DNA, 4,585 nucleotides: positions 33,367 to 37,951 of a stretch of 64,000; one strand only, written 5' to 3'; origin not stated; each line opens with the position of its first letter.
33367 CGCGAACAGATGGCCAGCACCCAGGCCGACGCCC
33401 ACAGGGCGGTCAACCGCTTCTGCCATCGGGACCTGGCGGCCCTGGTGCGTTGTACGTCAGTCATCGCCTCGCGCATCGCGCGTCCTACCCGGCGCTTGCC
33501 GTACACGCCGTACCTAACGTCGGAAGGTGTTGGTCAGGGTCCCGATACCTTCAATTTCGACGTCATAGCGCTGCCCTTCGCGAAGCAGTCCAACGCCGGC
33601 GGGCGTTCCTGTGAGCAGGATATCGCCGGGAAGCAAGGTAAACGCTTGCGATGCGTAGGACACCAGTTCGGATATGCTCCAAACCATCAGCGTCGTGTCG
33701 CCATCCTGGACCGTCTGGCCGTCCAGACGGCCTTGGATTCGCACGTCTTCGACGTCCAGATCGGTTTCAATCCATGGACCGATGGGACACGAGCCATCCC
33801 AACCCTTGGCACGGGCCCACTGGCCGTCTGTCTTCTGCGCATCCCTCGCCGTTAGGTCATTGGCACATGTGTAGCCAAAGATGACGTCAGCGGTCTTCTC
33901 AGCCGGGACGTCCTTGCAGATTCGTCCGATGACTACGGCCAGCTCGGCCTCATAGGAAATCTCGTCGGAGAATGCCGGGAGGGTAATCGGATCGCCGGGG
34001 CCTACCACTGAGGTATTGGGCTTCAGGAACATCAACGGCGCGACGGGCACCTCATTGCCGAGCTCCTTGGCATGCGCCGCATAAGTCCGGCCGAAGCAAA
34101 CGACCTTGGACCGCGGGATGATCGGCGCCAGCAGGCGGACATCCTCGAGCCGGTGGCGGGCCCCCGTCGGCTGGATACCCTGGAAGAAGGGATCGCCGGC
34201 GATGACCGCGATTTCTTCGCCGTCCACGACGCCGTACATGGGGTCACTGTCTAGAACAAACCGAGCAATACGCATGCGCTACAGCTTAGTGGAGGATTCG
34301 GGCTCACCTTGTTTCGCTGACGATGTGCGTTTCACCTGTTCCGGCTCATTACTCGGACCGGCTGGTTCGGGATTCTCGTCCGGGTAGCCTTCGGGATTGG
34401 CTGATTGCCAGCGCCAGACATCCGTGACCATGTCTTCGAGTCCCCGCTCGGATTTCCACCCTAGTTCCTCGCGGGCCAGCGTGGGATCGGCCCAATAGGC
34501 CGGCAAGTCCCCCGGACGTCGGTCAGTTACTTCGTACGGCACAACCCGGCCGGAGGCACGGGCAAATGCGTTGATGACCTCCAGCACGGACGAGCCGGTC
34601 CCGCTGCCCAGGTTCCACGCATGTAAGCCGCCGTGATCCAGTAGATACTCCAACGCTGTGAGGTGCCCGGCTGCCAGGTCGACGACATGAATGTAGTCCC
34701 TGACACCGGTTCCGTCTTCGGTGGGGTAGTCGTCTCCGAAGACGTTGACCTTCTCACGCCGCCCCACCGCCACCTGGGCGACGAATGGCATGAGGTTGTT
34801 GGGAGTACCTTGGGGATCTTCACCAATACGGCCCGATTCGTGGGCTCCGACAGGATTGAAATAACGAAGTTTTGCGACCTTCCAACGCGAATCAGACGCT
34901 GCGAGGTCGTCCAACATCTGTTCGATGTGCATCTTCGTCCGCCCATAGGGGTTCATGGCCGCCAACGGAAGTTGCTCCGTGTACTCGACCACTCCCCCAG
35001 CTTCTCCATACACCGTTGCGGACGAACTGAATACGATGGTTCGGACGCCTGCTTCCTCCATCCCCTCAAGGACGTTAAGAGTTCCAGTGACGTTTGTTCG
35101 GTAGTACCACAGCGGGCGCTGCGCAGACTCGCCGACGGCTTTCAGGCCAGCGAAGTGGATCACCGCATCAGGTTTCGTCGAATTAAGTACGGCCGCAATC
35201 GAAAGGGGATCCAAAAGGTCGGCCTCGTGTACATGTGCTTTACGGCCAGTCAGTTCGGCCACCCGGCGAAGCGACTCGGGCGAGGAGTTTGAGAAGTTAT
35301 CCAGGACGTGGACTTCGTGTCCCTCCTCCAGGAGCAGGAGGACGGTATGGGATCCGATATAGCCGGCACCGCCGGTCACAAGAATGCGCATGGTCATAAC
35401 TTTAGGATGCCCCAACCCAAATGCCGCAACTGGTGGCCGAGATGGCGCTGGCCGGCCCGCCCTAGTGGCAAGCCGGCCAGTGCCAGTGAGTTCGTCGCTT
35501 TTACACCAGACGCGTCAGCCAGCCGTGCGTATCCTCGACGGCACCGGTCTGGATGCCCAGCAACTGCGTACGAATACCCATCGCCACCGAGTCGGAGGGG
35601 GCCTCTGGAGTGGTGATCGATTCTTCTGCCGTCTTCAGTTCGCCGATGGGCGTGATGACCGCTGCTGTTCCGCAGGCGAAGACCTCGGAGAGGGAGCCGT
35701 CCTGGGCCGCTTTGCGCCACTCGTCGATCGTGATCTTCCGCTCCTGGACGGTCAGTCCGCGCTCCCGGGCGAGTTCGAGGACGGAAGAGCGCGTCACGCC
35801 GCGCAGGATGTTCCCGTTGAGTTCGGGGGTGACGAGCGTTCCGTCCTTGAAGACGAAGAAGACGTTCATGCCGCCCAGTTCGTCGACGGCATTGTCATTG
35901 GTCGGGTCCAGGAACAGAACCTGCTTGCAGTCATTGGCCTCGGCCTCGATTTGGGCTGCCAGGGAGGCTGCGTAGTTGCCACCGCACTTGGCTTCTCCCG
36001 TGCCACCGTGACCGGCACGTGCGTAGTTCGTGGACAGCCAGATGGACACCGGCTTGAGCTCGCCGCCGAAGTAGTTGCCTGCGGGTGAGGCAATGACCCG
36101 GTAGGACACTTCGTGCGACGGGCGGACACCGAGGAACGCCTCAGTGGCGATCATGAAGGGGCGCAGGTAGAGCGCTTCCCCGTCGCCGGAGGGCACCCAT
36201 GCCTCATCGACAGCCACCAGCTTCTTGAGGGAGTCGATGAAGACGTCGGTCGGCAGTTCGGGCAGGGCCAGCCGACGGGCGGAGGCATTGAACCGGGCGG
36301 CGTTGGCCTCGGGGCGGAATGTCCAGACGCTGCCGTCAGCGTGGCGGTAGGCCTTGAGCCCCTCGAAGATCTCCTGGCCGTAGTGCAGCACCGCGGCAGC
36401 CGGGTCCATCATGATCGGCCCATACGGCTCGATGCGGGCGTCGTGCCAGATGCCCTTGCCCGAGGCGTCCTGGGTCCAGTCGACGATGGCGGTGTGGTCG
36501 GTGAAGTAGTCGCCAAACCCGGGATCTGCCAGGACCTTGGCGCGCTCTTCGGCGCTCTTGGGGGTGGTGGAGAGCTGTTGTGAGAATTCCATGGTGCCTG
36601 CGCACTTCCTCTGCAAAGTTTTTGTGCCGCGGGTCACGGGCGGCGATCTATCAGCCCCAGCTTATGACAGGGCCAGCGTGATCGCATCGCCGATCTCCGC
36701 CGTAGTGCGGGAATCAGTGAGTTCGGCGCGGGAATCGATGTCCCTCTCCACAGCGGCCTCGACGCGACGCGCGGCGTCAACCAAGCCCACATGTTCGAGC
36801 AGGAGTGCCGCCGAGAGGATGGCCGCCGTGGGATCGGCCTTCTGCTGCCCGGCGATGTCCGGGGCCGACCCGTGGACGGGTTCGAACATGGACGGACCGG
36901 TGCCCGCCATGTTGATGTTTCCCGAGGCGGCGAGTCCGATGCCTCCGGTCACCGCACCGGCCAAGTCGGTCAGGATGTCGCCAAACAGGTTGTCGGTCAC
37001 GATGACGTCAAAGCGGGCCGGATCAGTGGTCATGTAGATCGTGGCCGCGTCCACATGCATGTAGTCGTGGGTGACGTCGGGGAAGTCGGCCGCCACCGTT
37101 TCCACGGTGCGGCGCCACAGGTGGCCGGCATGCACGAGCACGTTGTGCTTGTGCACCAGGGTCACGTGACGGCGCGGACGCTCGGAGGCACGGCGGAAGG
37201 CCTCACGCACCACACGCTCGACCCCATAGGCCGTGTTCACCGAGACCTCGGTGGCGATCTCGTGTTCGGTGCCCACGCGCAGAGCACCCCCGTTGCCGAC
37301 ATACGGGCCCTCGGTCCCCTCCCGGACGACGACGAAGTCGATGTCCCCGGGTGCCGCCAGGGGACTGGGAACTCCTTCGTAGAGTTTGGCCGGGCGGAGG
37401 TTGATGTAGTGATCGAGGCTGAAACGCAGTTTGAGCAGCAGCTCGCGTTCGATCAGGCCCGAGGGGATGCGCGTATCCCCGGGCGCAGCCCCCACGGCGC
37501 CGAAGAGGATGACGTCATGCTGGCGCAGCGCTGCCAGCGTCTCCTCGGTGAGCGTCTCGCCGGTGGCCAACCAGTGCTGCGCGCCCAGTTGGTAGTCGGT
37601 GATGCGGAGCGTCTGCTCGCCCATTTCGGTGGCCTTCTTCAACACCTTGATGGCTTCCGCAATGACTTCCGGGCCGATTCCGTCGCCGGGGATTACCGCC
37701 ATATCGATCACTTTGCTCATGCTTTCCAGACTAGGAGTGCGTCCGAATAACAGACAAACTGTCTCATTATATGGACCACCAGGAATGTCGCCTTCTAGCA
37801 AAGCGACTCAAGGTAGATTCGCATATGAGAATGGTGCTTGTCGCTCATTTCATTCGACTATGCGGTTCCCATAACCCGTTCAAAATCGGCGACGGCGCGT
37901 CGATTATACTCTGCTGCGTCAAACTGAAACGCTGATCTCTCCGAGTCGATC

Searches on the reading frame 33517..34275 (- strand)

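Call 73: search_protein_families(library=pfam, proteins=[window:33517-34275:-], max_evalue=0.00001)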
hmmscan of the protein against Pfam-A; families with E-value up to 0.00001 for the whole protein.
window:33517-34275:- (253 aa): 2 families
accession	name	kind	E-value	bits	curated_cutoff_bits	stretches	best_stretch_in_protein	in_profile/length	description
PF01557.24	FAA_hydrolase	-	1.8e-67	227.6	23.9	1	57-251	1-213/214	Fumarylacetoacetate (FAA) hydrolase C-terminal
PF10370.14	Rv2993c-like_N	-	6.4e-20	72.2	21.3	1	1-51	1-50/50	Rv2993c-like, N-terminal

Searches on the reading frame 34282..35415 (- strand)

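Call 73: search_protein_families(library=pfam, proteins=[window:34282-35415:-], max_evalue=0.00001)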
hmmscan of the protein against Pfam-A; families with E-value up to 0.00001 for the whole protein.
window:34282-35415:- (378 aa): 10 families
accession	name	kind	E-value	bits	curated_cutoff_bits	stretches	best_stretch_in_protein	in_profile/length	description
PF16363.11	GDP_Man_Dehyd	-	6.6e-61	207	27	1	12-332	1-331/332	GDP-mannose 4,6 dehydratase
PF01370.27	Epimerase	-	1.2e-57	195.6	20.9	1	11-270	1-240/240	NAD dependent epimerase/dehydratase family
PF01073.25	3Beta_HSD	-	7.2e-21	74.9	22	1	12-168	1-157/280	3-beta hydroxysteroid dehydrogenase/isomerase family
PF04321.23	RmlD_sub_bind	-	1.3e-15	57.7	27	1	9-170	1-138/287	RmlD substrate binding domain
PF02719.21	Polysacc_synt_2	-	8.4e-12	45.3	20.2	1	11-132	1-128/293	Polysaccharide biosynthesis protein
PF13460.12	NAD_binding_10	-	5.1e-11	43.2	27.2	1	15-179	1-139/184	NAD(P)H-binding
PF08659.16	KR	-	2.3e-06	28.1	22.6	1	11-140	3-145/180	KR domain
PF07993.18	NAD_binding_4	-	3.4e-06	26.8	20.1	0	13-173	1-193/258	Male sterility protein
PF05368.20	NmrA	-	3.6e-06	27.2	27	1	8-133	2-108/298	NmrA-like family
PF00106.31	adh_short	-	4.6e-06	26.7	26.6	0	11-134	3-139/195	short chain dehydrogenase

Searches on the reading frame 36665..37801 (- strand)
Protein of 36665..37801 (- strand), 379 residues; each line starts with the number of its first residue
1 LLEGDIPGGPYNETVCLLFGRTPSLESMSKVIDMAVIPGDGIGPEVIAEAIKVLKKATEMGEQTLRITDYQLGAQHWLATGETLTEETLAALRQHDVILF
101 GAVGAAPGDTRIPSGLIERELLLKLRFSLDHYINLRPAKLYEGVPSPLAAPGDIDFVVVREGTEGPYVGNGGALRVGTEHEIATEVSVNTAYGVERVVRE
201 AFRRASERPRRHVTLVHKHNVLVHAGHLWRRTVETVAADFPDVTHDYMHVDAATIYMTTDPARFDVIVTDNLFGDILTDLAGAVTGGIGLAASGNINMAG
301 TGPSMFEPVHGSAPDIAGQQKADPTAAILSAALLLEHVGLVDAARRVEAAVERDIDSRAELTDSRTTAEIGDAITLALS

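Call 100: search_protein_families(library=pfam, proteins=[window:36665-37801:-], max_evalue=0.00001)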
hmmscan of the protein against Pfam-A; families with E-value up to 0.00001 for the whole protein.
window:36665-37801:- (379 aa): 1 family
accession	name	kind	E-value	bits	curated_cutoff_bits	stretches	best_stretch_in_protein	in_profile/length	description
PF00180.25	Iso_dh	-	3.8e-94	316.2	27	1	34-371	2-345/348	Isocitrate/isopropylmalate dehydrogenase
